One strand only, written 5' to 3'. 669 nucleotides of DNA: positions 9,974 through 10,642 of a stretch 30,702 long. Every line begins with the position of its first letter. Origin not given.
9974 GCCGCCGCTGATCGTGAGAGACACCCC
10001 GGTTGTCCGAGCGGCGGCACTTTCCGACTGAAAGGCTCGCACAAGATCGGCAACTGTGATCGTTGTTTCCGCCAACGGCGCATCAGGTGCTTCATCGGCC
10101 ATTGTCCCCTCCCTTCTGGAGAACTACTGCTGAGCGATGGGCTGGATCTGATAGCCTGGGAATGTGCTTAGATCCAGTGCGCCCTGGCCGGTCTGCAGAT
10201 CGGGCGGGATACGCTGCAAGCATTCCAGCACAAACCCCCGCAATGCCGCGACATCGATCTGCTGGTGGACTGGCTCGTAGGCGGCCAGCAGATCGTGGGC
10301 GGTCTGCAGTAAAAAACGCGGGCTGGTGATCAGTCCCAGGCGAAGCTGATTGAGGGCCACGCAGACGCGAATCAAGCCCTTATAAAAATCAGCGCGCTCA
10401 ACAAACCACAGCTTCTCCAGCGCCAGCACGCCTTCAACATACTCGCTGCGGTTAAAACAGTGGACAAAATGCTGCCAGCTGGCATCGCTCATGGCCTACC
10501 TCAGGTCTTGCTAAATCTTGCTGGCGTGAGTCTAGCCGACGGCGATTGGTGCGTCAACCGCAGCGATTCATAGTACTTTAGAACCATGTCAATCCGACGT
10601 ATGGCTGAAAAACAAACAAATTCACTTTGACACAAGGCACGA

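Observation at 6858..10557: Origin-adjacent three-gene operon DUF309-like, NACHT-HEAT STAND NTPase, zinc-ribbon: a candidate NLR-like defence or signalling system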

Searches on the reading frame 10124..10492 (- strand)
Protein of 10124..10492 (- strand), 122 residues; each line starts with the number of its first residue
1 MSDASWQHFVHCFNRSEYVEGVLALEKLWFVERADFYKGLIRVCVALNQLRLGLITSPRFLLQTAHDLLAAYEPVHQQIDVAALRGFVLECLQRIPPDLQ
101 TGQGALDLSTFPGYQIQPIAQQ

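Call 3: search_protein_families(library=pfam, proteins=[window:10124-10492:-], max_evalue=0.1)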
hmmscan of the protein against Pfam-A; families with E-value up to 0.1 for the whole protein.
window:10124-10492:- (122 aa): 1 family
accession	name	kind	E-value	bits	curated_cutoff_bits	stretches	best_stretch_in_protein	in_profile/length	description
PF03745.19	DUF309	-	1.1e-06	28.7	27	1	7-53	2-51/59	Domain of unknown function (DUF309)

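Call 4: search_protein_families(library=padloc, proteins=[window:10124-10492:-], max_evalue=0.1)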
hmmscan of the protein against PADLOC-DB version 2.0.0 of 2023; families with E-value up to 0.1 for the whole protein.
window:10124-10492:- (122 aa): 0 families

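Call 5: search_protein_families(library=ncbifam, proteins=[window:10124-10492:-], max_evalue=0.1)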
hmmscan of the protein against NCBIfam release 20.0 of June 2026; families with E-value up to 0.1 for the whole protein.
window:10124-10492:- (122 aa): 0 families

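Call 14: find_homologous_proteins(query=window:10124-10492:-)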
Query window:10124-10492:- (122 aa): 22 proteins with E <= 0.001 among 55 candidates.
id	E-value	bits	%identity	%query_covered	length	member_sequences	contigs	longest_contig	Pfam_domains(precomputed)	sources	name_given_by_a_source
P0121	1.5e-76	272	100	100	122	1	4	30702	PF03745.20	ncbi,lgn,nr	ncbi:MAG: DUF309 domain-containing protein [Herpetosiphonaceae bacterium]|nr:DUF309 domain-containin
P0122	2.1e-59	217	80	100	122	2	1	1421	PF03745.20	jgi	jgi:hypothetical protein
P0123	3.6e-59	216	79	100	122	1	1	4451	PF03745.20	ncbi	-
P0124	1.0e-56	208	77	100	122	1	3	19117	PF03745.20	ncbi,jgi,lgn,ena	-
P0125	3.3e-52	194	70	99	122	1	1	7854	-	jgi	jgi:predicted metal-dependent hydrolase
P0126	1.9e-43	165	61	98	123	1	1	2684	PF03745.20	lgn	-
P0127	8.9e-42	160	60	95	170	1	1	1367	PF03745.20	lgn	-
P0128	4.6e-40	154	59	96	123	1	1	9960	PF03745.20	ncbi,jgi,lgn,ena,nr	ncbi:MAG TPA: DUF309 domain-containing protein [Herpetosiphonaceae bacterium]|nr:DUF309 domain-conta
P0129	9.3e-39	150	58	95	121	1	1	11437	PF03745.20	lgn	-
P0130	2.9e-38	149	59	95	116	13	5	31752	PF03745.20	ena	-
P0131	4.7e-38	148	59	91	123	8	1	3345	PF03745.20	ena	-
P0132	1.2e-37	147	58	93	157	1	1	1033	PF03745.20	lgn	-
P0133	4.7e-37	145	59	91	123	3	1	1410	PF03745.20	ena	-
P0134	9.5e-37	144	59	91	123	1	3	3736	PF03745.20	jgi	jgi:predicted metal-dependent hydrolase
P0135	5.6e-35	138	56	93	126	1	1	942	PF03745.20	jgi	jgi:hypothetical protein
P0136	6.5e-34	135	57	91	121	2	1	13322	PF03745.20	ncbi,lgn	ncbi:MAG TPA: hypothetical protein VGE07_03020 [Herpetosiphonaceae bacterium]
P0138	9.4e-34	134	59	91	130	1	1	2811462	PF03745.20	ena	-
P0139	1.1e-32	131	56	92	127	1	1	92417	PF03745.20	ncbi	-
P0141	4.8e-18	83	47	88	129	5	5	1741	PF03745.20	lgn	-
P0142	6.2e-15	73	51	67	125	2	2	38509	PF03745.20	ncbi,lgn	ncbi:MAG: DUF309 domain-containing protein [Chloroflexaceae bacterium]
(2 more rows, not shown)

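Call 17: find_encoding_contigs(protein=P0138, flank=10000, max_places=2)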
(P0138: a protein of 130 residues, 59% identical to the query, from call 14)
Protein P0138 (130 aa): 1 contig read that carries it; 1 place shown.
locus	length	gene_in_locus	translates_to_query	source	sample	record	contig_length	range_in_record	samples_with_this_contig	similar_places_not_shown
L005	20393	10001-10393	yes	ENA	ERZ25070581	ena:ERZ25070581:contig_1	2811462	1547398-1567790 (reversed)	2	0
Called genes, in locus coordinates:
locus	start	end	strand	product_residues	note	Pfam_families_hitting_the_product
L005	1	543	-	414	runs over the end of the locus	PF02812:ELFV_dehydrog_N, PF00208:ELFV_dehydrog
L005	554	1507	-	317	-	PF04304:DUF454 (faint), PF13563:2_5_RNA_ligase2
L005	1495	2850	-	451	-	PF00496:SBP_bac_5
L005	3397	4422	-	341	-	PF00005:ABC_tran, PF08352:oligo_HPY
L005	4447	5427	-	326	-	PF00005:ABC_tran, PF02463:SMC_N (weak), PF13304:AAA_21 (faint), PF08352:oligo_HPY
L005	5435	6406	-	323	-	PF12911:OppC_N, PF00528:BPD_transp_1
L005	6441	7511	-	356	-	PF19300:BPD_transp_1_N (weak), PF00528:BPD_transp_1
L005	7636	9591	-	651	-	-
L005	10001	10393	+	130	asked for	PF03745:DUF309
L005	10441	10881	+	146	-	PF27154:ORF11_beta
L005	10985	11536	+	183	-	-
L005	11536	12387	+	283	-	PF13813:MBOAT_2 (weak)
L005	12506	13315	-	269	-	PF01385:OrfB_IS605, PF07282:Cas12f1-like_TNB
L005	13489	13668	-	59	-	PF12323:HTH_OrfB_IS605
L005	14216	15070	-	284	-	PF02578:Cu-oxidase_4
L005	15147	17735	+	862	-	PF08245:Mur_ligase_M, PF02875:Mur_ligase_C, PF01168:Ala_racemase_N, PF00842:Ala_racemase_C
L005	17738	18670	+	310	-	PF00892:EamA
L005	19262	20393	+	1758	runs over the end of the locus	PF00069:Pkinase, PF07714:PK_Tyr_Ser-Thr, PF13191:AAA_16, PF25201:nSTAND6 (faint), PF01590:GAF, PF13185:GAF_2, PF07228:SpoIIE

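Call 18: find_encoding_contigs(protein=P0139, flank=10000, max_places=2)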
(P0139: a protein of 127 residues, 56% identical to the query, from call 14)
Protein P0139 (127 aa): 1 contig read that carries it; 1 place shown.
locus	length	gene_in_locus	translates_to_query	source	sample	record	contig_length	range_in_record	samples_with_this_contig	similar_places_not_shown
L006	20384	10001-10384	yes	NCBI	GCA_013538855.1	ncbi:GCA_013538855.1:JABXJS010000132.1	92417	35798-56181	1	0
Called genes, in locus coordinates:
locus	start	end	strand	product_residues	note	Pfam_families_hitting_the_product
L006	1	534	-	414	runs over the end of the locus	PF02812:ELFV_dehydrog_N, PF00208:ELFV_dehydrog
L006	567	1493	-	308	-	PF04304:DUF454 (weak), PF13563:2_5_RNA_ligase2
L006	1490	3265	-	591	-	PF00496:SBP_bac_5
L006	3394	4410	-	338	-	PF00005:ABC_tran, PF08352:oligo_HPY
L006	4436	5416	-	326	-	PF00005:ABC_tran, PF02463:SMC_N (weak), PF13304:AAA_21 (faint), PF08352:oligo_HPY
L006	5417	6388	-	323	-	PF12911:OppC_N, PF00528:BPD_transp_1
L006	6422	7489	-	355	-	PF19300:BPD_transp_1_N, PF00528:BPD_transp_1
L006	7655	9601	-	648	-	PF00496:SBP_bac_5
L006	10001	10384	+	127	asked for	PF03745:DUF309 (faint)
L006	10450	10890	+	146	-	PF27154:ORF11_beta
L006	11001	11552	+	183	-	PF12867:DinB_2 (weak)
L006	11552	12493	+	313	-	PF13813:MBOAT_2 (weak)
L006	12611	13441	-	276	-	PF02578:Cu-oxidase_4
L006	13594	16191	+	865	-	PF08245:Mur_ligase_M, PF02875:Mur_ligase_C, PF01168:Ala_racemase_N, PF00842:Ala_racemase_C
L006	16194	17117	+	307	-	PF00892:EamA, PF03151:TPT (faint), PF00892:EamA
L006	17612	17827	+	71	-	PF09962:DUF2196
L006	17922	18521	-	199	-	PF05175:MTS, PF10294:Methyltransf_16, PF06325:PrmA, PF13847:Methyltransf_31, PF08242:Methyltransf_12 (weak), PF13649:Methyltransf_25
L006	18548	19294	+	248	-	PF05175:MTS, PF06325:PrmA (faint), PF13649:Methyltransf_25, PF13847:Methyltransf_31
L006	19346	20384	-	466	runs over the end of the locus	PF00089:Trypsin (weak)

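Call 23: find_encoding_contigs(protein=P0130, flank=10000, max_places=3)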
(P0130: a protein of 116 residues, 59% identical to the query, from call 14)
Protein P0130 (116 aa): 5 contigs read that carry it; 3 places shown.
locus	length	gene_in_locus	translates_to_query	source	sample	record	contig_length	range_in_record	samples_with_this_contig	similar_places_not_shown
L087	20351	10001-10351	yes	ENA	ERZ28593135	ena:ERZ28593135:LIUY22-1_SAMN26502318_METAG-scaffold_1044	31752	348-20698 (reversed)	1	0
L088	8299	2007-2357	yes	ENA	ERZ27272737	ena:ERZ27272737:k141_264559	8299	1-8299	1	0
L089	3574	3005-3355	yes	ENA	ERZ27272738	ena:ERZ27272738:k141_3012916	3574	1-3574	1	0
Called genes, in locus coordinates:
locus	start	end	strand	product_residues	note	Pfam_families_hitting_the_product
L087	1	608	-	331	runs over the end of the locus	PF13563:2_5_RNA_ligase2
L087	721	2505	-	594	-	PF00496:SBP_bac_5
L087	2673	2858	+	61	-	-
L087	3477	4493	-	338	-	PF00005:ABC_tran, PF08352:oligo_HPY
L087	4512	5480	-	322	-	PF00005:ABC_tran, PF02463:SMC_N (weak), PF13304:AAA_21 (weak), PF08352:oligo_HPY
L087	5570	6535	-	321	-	PF12911:OppC_N, PF00528:BPD_transp_1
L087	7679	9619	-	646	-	-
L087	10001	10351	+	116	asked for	PF03745:DUF309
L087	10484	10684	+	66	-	-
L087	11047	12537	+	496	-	PF11638:DnaA_N (weak), PF01695:IstB_IS21 (weak), PF00308:Bac_DnaA, PF00004:AAA (weak), PF08299:Bac_DnaA_C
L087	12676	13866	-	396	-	PF01546:Peptidase_M20, PF07687:M20_dimer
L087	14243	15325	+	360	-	PF13439:Glyco_transf_4, PF00534:Glycos_transf_1, PF13692:Glyco_trans_1_4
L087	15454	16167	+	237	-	PF02706:Wzz (weak)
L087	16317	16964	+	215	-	PF02706:Wzz (weak)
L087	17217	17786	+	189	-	PF01656:CbiA, PF09140:MipZ (weak), PF10609:ParA, PF13614:AAA_31 (weak)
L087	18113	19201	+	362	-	PF01070:FMN_dh, PF00478:IMPDH (weak)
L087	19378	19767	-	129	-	-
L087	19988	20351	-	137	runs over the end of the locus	PF00230:MIP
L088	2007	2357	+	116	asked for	PF03745:DUF309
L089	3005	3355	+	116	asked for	PF03745:DUF309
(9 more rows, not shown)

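Call 24: find_encoding_contigs(protein=P0142, flank=10000, max_places=2)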
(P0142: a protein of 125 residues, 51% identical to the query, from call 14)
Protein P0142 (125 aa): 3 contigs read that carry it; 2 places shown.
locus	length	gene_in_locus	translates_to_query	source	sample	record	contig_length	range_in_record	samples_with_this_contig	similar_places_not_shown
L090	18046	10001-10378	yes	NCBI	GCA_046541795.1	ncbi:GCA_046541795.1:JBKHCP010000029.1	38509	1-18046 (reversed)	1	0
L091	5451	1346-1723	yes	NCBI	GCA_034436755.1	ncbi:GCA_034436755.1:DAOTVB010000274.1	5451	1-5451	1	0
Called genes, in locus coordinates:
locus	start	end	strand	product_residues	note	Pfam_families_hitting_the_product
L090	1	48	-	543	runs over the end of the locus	PF00672:HAMP, PF00512:HisKA, PF13581:HATPase_c_2 (weak), PF02518:HATPase_c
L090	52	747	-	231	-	PF00072:Response_reg, PF00486:Trans_reg_C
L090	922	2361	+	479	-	-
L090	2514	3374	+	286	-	PF01555:N6_N4_Mtase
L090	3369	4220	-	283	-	PF18643:RE_BsaWI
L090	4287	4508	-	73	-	-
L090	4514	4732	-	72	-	PF13560:HTH_31, PF12844:HTH_19, PF01381:HTH_3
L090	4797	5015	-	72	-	PF13560:HTH_31, PF12844:HTH_19 (weak), PF01381:HTH_3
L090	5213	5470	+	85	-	-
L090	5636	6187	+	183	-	PF00190:Cupin_1 (weak), PF07883:Cupin_2 (weak)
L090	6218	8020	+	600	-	PF01555:N6_N4_Mtase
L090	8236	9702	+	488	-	PF00675:Peptidase_M16, PF05193:Peptidase_M16_C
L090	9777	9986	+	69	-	-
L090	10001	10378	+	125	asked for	PF03745:DUF309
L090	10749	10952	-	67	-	-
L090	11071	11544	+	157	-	PF14280:DUF4365 (weak)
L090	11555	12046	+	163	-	-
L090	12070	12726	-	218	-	PF01794:Ferric_reduct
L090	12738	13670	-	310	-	PF00174:Oxidored_molyb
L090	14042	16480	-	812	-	-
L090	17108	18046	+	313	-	PF00069:Pkinase, PF01636:APH (faint), PF07714:PK_Tyr_Ser-Thr, PF03109:ABC1 (weak)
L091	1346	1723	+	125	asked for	PF03745:DUF309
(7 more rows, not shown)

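Call 29: find_related_loci(query=A1, collection=metagenome_contigs, flank=8000)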
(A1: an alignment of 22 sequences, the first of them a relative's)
Query A1 (122 aa) in metagenome_contigs; peptide patterns used: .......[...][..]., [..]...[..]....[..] (x = any residue, [..] = any of these).
46 stretches matched a pattern; 5 encode a relative of the query (tblastn E <= 1e-3); 5 distinct loci.
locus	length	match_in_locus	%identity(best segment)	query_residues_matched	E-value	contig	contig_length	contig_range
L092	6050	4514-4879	77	1-122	2e-63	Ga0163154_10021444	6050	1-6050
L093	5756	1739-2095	58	2-120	1e-45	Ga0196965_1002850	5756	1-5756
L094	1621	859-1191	59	2-112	2e-43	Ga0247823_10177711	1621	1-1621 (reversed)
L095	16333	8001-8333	44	2-112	3e-28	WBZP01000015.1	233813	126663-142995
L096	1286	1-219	58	44-116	1e-25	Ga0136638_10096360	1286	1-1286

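Call 36: search_solved_structures(query=A1, max_evalue=1, show_alignments=2)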
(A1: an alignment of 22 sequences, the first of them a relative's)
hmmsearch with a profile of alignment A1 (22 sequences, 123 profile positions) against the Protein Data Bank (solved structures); distinct sequences matched with E-value up to 1: 4.
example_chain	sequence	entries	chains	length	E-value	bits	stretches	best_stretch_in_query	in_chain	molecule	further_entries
2cwy_A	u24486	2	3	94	0.12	15.4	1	6-55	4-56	hypothetical protein TTHA0068 | conserved hypothetical protein, TTHA0068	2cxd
9sob_A8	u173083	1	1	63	0.48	13.4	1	15-45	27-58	Nuclear pore complex protein NUP93A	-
2go5_5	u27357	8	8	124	0.51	13.4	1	27-71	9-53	ribosomal protein L35 | 60S ribosomal protein L35 | 60S ribosomal protein L29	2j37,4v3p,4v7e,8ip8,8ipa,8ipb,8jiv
7r81_j1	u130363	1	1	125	0.71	12.9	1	28-74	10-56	60S ribosomal protein L35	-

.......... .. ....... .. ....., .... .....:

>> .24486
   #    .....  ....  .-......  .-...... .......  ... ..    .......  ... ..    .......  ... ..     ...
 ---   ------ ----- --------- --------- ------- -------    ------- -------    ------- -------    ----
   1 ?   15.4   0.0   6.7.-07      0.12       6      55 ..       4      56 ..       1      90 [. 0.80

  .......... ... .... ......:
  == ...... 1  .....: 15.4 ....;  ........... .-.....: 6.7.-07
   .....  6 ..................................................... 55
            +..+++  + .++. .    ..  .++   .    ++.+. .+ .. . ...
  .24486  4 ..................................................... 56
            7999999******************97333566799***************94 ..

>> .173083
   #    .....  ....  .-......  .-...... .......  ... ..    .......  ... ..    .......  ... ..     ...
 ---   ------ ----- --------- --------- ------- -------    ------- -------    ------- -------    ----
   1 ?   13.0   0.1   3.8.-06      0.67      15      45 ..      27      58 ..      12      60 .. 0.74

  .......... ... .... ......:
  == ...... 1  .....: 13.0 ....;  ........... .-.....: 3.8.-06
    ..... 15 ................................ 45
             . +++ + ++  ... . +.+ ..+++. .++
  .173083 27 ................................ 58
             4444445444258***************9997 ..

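Call 70: predict_structure(alignment_id=A1)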
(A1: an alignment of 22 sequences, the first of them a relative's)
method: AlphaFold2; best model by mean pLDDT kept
length: 122 residues; sequences in the alignment: 22
mean_pLDDT: 91.2   pTM: 0.86
mean pLDDT of the five models: 91.2, 91.0, 90.8, 90.2, 90.1
residues with pLDDT >= 90: 90; 70-90: 25; 50-70: 6; < 50: 1
segments of 3 or more residues with pLDDT < 50: none
pLDDT, mean of each block of 10 residues (from residue 1): 85 97 97 96 96 89 98 94 97 85 80 88 50
secondary structure, 60 per line:
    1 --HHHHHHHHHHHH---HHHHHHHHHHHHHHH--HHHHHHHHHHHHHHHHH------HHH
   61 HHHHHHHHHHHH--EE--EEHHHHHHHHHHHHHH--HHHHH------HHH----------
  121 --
elements in order: H3-14 H18-32 H35-51 H58-72 H81-94 H97-101

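Call 73: fold_search(model_id=the predicted structure, library=pdb)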
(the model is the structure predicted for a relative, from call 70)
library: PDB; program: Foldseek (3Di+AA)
matches with E <= 10: 107; with E <= 0.001: 0
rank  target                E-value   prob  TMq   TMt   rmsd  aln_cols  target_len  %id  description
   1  2ijq_B                2.6e-02  1.00  0.65  0.68   7.0       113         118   16  Crystal structure of protein rrnAC1037 from Haloarcula marismortui, Pfam DUF309 (released 2006-10-24)
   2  2ijq_A                6.6e-02  1.00  0.63  0.53   7.6       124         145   16  Crystal structure of protein rrnAC1037 from Haloarcula marismortui, Pfam DUF309 (released 2006-10-24)
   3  2lsu_MODEL_1_A        7.4e-01  0.57  0.45  0.48   6.2       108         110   16  The NMR high resolution structure of yeast Tah1 in a free form (released 2013-05-22)
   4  4cgu_A                1.9e+00  0.35  0.46  0.50  12.3       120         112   14  Full length Tah1 bound to yeast PIH1 and HSP90 peptide SRMEEVD (released 2014-05-14)
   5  5hi7                  2.2e+00  0.47  0.47  0.16   4.5        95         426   15  Co-crystal structure of human SMYD3 with an aza-SAH compound (released 2016-03-30)
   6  9gaw_J                2.2e+00  0.30  0.43  0.13   8.6       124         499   14  High-resolution structure of the Anaphase-promoting complex/cyclosome (APC/C) bound to co-activator Cdh1 (released 2024-08-14)
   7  3as4                  2.4e+00  0.25  0.40  0.31   5.6        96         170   17  MamA AMB-1 C2221 (released 2011-07-20)
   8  9avc_A                2.4e+00  0.14  0.34  0.40   6.1       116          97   16  Fis1 Structure Y38E mutation (released 2025-05-21)
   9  3as5_A                2.9e+00  0.20  0.39  0.28   5.8        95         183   17  MamA AMB-1 P212121 (released 2011-07-20)
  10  9fpz_B                2.9e+00  0.18  0.38  0.08  10.9       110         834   10  Human NatA-MAP2 80S ribosome complex (released 2024-07-03)
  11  7msp_B                2.9e+00  0.16  0.36  0.17   5.9        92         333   16  SunS glycosin S-glycosyltransferase (released 2022-04-13)
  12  3qky                  3.5e+00  0.38  0.52  0.29   4.4       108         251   12  Crystal structure of Rhodothermus marinus BamD (released 2011-04-20)
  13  8val_C                3.7e+00  0.08  0.25  0.11   9.0       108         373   12  Structure of the E. coli clamp loader bound to the beta clamp in a Open-DNAp/t conformation (released 2024-03-27)
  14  2xcb_B                3.9e+00  0.28  0.42  0.40   3.5        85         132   14  Crystal structure of PcrH in complex with the chaperone binding region of PopD (released 2010-05-05)
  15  9aye                  4.1e+00  0.13  0.37  0.43   5.4        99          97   14  FIS1 T34D Covalent inhibitor complex (released 2025-05-21)
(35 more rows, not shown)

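Call 76: find_encoding_contigs(protein=P0136, flank=8000, max_places=2)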
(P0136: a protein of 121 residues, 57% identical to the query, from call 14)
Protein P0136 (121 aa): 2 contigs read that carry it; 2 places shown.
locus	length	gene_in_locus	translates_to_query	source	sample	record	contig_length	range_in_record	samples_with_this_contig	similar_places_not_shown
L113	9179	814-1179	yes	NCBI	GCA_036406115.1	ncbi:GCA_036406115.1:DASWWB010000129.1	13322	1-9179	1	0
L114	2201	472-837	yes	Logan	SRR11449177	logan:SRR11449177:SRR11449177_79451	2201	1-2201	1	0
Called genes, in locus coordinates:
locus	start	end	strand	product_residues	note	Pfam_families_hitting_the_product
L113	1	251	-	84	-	PF00009:GTP_EFTU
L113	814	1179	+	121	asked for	PF03745:DUF309 (weak)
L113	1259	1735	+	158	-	PF27154:ORF11_beta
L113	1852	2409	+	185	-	PF12867:DinB_2 (weak)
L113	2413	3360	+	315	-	PF13813:MBOAT_2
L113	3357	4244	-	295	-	PF02578:Cu-oxidase_4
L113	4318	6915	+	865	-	PF08245:Mur_ligase_M, PF02875:Mur_ligase_C, PF01168:Ala_racemase_N, PF00842:Ala_racemase_C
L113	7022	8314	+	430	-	-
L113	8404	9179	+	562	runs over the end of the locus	PF01590:GAF, PF08448:PAS_4 (faint), PF08447:PAS_3, PF01740:STAS, PF13466:STAS_2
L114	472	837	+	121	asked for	PF03745:DUF309 (weak)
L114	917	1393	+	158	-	PF27154:ORF11_beta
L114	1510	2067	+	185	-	PF12867:DinB_2 (weak)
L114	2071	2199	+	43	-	?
